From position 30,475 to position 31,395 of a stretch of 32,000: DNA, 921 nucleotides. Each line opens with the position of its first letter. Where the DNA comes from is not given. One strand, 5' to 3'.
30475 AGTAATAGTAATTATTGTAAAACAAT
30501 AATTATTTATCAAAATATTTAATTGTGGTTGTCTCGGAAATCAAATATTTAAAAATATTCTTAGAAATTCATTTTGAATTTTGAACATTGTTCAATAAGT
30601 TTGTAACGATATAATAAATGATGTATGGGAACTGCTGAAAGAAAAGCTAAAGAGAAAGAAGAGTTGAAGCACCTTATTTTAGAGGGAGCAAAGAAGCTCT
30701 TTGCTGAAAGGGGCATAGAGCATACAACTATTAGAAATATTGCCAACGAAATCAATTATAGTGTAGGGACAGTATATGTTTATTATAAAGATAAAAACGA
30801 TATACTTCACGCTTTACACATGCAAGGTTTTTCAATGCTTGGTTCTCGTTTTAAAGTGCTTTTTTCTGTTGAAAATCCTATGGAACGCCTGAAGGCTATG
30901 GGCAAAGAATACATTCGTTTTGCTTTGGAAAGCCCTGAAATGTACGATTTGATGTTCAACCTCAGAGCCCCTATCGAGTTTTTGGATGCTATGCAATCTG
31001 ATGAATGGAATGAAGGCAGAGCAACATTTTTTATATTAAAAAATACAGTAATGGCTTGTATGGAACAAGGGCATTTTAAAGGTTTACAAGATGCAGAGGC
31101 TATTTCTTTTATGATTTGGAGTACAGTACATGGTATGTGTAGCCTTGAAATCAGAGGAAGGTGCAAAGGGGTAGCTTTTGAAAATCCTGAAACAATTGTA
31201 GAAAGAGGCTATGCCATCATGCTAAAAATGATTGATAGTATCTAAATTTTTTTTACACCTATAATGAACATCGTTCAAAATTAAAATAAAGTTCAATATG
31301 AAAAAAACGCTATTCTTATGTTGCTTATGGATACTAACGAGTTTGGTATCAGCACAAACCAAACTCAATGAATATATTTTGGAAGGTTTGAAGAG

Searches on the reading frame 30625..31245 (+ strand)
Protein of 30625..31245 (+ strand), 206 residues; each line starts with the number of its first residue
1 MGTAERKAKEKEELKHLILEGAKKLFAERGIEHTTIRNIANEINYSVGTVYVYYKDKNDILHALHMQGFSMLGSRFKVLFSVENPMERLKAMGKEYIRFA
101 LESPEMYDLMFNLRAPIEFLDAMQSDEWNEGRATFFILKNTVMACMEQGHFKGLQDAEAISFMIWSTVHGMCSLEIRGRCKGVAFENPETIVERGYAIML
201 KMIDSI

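Call 6: search_protein_families(library=pfam, proteins=[window:30625-31245:+], max_evalue=0.01)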
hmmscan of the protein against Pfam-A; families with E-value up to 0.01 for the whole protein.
window:30625-31245:+ (206 aa): 3 families
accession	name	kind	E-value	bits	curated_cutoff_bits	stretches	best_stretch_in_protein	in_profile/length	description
PF13305.11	TetR_C_33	-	1e-15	58.7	26.8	1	89-195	1-99/103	Tetracyclin repressor-like, C-terminal domain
PF00440.29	TetR_N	-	4.7e-14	52.3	24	1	18-64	1-47/47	Bacterial regulatory proteins, tetR family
PF17932.6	TetR_C_24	-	0.0061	17.3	26.4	0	84-172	3-88/114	Tetracyclin repressor-like, C-terminal domain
